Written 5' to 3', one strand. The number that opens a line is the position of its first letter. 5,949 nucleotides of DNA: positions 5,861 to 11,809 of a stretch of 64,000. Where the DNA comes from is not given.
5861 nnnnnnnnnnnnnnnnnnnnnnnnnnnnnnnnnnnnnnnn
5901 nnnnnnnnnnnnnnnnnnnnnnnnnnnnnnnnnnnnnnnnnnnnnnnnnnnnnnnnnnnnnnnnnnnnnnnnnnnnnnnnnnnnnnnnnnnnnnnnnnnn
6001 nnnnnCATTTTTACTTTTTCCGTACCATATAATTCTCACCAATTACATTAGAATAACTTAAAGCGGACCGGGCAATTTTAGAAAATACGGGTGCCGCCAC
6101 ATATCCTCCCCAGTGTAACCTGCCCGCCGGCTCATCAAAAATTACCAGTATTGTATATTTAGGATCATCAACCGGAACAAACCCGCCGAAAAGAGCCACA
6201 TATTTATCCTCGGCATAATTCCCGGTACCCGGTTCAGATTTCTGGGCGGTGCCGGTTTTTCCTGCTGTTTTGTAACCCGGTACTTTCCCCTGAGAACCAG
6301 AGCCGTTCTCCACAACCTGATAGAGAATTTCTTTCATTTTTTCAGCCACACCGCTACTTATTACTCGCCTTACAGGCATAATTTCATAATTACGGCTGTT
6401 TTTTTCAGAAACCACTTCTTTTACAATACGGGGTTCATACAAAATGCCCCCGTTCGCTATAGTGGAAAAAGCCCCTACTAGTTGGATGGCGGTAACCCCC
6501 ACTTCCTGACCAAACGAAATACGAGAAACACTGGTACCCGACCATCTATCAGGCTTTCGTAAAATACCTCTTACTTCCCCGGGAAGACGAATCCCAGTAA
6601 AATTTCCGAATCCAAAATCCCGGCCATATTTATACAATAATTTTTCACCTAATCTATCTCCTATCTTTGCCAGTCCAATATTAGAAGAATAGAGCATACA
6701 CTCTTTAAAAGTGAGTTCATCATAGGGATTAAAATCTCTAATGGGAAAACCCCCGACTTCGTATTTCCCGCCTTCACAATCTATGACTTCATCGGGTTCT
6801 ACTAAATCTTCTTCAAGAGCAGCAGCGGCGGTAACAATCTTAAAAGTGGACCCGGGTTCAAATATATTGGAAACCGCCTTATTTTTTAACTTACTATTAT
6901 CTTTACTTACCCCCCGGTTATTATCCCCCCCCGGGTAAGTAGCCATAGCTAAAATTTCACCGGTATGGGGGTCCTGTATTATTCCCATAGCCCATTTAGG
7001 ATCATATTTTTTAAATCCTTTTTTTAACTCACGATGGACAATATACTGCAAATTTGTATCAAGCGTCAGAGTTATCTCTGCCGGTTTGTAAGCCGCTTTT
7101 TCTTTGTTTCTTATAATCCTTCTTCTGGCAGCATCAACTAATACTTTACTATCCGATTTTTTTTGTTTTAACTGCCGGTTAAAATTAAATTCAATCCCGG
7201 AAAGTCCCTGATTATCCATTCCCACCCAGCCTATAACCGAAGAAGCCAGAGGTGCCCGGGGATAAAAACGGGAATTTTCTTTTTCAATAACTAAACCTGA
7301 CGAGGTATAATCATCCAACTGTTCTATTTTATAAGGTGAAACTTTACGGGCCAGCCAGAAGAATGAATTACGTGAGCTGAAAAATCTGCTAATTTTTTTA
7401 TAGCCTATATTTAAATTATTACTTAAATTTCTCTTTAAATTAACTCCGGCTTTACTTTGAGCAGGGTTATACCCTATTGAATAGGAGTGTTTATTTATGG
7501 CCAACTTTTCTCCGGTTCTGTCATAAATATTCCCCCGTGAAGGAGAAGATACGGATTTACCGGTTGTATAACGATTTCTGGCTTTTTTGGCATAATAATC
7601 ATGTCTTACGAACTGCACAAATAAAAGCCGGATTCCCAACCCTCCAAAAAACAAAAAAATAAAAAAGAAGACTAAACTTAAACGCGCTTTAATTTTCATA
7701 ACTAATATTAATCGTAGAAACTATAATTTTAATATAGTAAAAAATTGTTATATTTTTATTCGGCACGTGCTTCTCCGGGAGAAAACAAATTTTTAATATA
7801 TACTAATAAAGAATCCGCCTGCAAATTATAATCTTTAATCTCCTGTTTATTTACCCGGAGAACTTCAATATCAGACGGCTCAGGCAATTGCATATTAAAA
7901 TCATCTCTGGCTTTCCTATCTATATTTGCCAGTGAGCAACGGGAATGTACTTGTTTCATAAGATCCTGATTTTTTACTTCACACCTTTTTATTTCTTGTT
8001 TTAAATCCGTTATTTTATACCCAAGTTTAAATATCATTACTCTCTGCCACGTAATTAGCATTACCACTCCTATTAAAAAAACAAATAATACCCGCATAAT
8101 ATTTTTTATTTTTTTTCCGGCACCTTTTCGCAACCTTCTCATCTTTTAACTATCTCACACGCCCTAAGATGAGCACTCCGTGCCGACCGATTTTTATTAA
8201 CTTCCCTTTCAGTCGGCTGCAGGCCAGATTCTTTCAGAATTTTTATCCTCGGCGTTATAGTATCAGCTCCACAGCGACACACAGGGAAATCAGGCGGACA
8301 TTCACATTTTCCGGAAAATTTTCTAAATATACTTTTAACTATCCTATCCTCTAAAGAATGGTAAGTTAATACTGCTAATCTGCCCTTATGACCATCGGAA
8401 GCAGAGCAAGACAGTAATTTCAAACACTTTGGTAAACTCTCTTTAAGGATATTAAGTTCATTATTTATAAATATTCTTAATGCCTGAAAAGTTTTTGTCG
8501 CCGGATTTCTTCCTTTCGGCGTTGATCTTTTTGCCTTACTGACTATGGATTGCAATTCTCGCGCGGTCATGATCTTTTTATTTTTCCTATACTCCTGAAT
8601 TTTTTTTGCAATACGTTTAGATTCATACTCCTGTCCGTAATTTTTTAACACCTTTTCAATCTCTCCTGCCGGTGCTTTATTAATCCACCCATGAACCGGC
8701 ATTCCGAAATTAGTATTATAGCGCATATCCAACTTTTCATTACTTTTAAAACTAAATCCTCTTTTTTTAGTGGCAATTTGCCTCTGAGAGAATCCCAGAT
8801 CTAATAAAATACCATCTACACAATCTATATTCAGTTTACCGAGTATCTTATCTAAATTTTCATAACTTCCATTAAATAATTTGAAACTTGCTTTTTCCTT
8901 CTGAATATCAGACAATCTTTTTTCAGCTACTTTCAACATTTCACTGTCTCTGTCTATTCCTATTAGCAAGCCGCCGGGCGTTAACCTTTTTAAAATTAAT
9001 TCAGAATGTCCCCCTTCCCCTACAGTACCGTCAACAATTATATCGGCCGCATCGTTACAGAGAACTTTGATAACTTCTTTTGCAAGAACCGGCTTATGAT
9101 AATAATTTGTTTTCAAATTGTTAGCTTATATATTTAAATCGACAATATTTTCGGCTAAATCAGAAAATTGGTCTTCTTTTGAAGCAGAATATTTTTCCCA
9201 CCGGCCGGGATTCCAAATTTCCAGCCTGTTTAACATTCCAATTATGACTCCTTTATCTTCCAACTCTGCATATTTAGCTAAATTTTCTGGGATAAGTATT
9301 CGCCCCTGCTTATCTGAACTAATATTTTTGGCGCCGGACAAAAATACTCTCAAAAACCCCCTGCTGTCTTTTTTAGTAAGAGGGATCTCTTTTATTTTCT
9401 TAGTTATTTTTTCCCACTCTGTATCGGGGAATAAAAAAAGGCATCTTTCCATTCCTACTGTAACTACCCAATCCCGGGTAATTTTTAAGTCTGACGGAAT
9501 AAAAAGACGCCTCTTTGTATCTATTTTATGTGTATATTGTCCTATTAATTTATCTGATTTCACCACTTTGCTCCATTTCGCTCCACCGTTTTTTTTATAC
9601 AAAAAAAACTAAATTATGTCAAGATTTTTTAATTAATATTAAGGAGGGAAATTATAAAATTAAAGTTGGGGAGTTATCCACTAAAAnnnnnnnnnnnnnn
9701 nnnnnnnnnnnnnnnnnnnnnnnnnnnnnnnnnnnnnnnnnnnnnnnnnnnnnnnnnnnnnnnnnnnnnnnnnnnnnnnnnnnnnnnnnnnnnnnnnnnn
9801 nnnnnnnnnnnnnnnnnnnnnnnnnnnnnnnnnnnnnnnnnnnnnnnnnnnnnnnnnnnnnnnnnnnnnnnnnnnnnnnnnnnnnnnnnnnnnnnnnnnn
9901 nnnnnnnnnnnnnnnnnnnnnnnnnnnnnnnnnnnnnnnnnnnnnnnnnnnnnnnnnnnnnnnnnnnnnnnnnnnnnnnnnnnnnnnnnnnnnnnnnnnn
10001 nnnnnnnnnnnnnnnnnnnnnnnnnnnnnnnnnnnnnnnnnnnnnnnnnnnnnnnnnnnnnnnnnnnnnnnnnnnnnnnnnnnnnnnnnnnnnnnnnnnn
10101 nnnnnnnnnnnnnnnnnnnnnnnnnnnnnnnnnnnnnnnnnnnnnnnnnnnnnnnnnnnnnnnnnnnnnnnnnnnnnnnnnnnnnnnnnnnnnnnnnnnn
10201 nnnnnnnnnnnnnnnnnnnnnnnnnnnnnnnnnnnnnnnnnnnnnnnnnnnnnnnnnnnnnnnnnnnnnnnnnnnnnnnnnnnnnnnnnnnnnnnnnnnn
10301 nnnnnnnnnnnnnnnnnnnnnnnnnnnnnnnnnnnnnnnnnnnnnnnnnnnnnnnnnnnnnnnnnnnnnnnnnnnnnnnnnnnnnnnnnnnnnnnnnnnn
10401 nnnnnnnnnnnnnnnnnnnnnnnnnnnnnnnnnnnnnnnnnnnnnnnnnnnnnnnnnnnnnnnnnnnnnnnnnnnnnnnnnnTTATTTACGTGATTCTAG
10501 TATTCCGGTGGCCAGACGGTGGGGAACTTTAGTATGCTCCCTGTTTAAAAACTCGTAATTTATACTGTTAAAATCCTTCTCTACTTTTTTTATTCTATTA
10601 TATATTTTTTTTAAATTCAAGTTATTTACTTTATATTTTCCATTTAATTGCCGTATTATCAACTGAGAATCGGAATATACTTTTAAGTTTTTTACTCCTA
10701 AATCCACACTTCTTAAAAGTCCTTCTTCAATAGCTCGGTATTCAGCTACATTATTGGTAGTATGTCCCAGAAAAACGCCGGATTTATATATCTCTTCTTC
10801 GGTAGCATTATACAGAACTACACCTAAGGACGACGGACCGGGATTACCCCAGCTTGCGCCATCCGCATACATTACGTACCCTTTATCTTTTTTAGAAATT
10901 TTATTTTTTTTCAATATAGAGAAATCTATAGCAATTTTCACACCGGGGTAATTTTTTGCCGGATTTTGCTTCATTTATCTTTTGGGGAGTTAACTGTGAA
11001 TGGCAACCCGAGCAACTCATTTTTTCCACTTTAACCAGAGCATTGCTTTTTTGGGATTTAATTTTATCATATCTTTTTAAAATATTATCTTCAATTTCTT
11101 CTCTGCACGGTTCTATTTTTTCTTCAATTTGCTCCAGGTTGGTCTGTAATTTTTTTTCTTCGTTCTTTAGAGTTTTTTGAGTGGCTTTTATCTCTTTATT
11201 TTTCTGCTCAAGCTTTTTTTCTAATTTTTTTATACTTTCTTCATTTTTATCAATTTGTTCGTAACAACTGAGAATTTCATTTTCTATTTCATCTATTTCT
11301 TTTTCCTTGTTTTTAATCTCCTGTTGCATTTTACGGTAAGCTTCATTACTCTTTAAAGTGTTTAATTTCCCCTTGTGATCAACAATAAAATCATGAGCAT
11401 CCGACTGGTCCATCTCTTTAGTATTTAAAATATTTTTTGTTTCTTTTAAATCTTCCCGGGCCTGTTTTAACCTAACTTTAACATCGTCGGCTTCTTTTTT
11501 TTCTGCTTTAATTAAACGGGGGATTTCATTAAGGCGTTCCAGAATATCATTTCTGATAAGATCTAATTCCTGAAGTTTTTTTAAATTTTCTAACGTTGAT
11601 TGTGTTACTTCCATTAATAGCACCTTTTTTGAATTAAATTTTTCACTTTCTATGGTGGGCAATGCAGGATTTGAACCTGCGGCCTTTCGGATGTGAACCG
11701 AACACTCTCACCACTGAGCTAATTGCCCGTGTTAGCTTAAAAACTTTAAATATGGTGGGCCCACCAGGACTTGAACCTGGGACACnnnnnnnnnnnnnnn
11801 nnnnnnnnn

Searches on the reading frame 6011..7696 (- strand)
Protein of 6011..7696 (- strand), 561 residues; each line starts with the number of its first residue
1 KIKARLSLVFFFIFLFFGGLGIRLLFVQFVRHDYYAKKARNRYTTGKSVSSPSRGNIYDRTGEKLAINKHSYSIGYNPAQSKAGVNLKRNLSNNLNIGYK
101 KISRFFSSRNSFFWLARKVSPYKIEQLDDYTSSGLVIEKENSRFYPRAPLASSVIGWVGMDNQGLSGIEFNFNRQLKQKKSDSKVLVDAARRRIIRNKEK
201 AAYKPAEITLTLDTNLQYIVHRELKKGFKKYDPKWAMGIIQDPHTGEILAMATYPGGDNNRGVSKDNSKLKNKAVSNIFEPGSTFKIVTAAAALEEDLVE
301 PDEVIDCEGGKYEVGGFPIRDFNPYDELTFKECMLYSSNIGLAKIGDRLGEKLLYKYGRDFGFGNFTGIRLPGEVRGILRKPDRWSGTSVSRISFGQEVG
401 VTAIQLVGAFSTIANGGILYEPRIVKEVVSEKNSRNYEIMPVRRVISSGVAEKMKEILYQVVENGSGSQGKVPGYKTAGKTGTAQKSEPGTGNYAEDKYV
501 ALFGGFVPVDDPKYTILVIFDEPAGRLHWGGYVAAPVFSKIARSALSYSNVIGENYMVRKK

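Call 73: search_protein_families(library=ncbifam, proteins=[window:6011-7696:-], max_evalue=0.00001)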
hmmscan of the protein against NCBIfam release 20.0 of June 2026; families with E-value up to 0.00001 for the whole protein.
window:6011-7696:- (561 aa): 15 families
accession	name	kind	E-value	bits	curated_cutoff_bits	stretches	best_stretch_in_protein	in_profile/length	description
TIGR02214.1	spoVD_pbp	equivalog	2.2e-130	436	688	1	12-551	8-560/636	stage V sporulation protein D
TIGR03423.1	pbp2_mrdA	equivalog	1.9e-84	284.3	455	1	5-545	2-590/593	penicillin-binding protein 2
NF053573.1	PBP2_PenA_Neis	exception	5.7e-79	266.2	1105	1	4-547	26-562/572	peptidoglycan D,D-transpeptidase PBP2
NF011685.0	PRK15105.1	subfamily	6.2e-72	243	737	1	4-552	22-564/588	peptidoglycan glycosyltransferase FtsI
NF038271.1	strep_PBP2X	exception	4.6e-45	154.1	1050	1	127-539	167-606/750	penicillin-binding protein PBP2X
NF051842.1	PBP4_5_Efaec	equivalog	6.9e-35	120.5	700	1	49-487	160-616/668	penicillin-binding protein PBP4(5)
NF038278.1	strep_PBP2B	exception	1.2e-31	109.9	975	2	160-488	259-620/678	penicillin-binding protein PBP2B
TIGR02074.1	PBP_1a_fam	subfamily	1.7e-30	106.3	508.75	1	173-545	188-532/535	PBP1A family penicillin-binding protein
NF008061.0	PRK10795.1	equivalog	6.8e-29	100.9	962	2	164-520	207-592/634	peptidoglycan DD-transpeptidase MrdA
NF051885.1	tranpepglycosPbpC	equivalog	6e-16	58.2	900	1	187-486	274-546/632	multimodular transpeptidase-transglycosylase PbpC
NF038272.1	strep_PBP1A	exception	3.5e-12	45.4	1075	1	392-496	467-571/658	penicillin-binding protein PBP1A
NF038276.1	strep_PBP2A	exception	5.1e-11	41.5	1100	1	392-500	486-593/716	penicillin-binding protein PBP2A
NF033378.1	MECD_PBP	exception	1.1e-07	30.5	1450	1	52-430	151-563/678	PBP2a family beta-lactam-resistant peptidoglycan transpeptidase MecD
TIGR02073.1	PBP_1c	equivalog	5.1e-07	28.7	494.2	0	400-485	416-495/728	penicillin-binding protein 1C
NF000406.1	MECB_PBP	exception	3.6e-06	25.6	1450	0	164-301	278-421/674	PBP2a family beta-lactam-resistant peptidoglycan transpeptidase MecB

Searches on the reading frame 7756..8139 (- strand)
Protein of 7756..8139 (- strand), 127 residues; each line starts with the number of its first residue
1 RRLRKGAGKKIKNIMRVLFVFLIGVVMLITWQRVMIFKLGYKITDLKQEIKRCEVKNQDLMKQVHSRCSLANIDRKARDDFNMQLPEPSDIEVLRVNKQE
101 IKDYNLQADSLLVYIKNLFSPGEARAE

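Call 73: search_protein_families(library=ncbifam, proteins=[window:7756-8139:-], max_evalue=0.00001)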
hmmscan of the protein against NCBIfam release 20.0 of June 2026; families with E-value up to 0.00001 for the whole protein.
window:7756-8139:- (127 aa): 1 family
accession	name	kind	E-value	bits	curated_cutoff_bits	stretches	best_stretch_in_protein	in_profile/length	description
TIGR02209.1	ftsL_broad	equivalog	3.9e-07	29.9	42.45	1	14-90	4-80/85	cell division protein FtsL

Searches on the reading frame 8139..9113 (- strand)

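Call 73: search_protein_families(library=ncbifam, proteins=[window:8139-9113:-], max_evalue=0.00001)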
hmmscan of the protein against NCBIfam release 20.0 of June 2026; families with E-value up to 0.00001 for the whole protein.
window:8139-9113:- (324 aa): 2 families
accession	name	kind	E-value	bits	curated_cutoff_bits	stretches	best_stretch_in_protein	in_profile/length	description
TIGR00006.1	TIGR00006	equivalog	1.8e-86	290.4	154.3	1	3-320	4-308/310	16S rRNA (cytosine(1402)-N(4))-methyltransferase RsmH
NF053511.1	tRNA_U34_MnmM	equivalog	1.6e-06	27.8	135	1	21-115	16-108/183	tRNA 5-(aminomethyl)-2-thiouridylate-methyltransferase MnmM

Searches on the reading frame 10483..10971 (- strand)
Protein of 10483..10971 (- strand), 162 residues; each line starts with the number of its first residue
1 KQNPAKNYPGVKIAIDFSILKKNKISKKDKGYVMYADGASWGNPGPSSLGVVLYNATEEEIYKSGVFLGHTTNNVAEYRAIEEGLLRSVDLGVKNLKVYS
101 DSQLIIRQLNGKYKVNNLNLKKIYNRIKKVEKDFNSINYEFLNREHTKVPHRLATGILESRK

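Call 73: search_protein_families(library=ncbifam, proteins=[window:10483-10971:-], max_evalue=0.00001)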
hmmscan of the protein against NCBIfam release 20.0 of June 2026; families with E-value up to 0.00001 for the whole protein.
window:10483-10971:- (162 aa): 6 families
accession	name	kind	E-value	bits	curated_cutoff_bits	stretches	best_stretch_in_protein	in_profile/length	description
NF005567.0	PRK07238.1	equivalog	4.3e-29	102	326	1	33-157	5-130/378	bifunctional RNase H/acid phosphatase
NF041306.1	RnaseHI_Halo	equivalog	1.9e-23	83.3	300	1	31-155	67-192/197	ribonuclease HI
NF041175.1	RNAseHI_Thmprot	equivalog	7.4e-22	77.7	140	1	43-154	14-129/143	ribonuclease HI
NF005822.0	PRK07708.1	equivalog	8.8e-11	41.8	175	1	25-160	67-208/220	hypothetical protein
NF010482.0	PRK13907.1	equivalog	4.5e-10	39.7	231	1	34-154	4-121/128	ribonuclease H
NF001236.0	PRK00203.1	equivalog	7.2e-08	32.1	160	1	33-110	6-79/151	ribonuclease HI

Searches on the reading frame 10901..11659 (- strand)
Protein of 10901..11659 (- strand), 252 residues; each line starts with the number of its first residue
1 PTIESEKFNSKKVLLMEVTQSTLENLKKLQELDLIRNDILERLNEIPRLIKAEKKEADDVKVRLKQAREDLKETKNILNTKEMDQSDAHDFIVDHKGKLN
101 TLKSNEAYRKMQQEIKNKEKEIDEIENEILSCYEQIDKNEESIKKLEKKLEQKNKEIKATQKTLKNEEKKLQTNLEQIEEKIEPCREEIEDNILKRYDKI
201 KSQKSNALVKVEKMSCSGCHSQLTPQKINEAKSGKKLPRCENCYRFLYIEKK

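Call 73: search_protein_families(library=ncbifam, proteins=[window:10901-11659:-], max_evalue=0.00001)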
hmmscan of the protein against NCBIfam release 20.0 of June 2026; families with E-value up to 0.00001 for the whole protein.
window:10901-11659:- (252 aa): 2 families
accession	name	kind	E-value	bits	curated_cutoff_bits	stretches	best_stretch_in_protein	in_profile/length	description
NF047363.1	Zn_ribbon_CdsZ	equivalog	1.1e-14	54.5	275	1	21-249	3-232/251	zinc ribbon domain regulatory protein CdsZ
NF045487.1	ASRP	equivalog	4.6e-08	32.1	300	1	40-192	319-472/593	archaea-specific SMC-related protein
